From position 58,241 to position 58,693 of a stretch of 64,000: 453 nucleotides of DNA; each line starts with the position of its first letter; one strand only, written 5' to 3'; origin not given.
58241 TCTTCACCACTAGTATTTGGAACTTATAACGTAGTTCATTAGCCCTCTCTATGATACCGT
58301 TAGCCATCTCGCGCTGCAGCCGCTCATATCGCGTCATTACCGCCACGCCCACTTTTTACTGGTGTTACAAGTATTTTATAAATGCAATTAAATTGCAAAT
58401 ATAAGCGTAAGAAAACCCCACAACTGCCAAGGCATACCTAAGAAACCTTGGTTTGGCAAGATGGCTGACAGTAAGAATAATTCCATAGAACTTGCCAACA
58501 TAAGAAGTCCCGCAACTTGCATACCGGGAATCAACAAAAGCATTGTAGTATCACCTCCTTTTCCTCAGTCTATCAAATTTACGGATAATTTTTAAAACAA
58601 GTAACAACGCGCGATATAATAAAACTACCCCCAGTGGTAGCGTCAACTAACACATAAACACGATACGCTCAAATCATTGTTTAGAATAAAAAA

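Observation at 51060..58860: A 7.8-kb island with no credible long ORF but at least nine SD-preceded micro-ORFs for hydrophobic peptides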

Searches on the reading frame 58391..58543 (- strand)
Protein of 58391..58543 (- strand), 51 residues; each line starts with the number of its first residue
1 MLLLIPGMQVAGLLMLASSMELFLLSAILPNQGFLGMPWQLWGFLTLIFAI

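Call 8: search_protein_families(library=pfam, max_evalue=1, proteins=[window:58391-58543:-])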
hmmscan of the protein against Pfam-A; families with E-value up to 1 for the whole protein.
seq(51 aa): 0 families

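Call 58: find_homologous_proteins(query=window:58391-58543:-, max_evalue=10)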
Query seq(51 aa) (51 aa): 1 proteins with E <= 10 among 1 candidates.
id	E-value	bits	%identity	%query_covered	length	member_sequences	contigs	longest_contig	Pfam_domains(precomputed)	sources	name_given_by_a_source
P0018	1.7e-22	95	100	100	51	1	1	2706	-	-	-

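Call 68: search_protein_families(library=ncbifam, max_evalue=1, proteins=[window:58391-58543:-])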
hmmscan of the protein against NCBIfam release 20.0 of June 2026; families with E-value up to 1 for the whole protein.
seq(51 aa): 0 families

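Call 69: search_protein_families(library=phrogs, max_evalue=1, proteins=[window:58391-58543:-])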
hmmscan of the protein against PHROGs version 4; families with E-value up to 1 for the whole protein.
seq(51 aa): 0 families

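Call 70: search_protein_families(library=padloc, max_evalue=1, proteins=[window:58391-58543:-])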
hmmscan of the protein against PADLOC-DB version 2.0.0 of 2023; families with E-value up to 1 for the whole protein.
seq(51 aa): 0 families
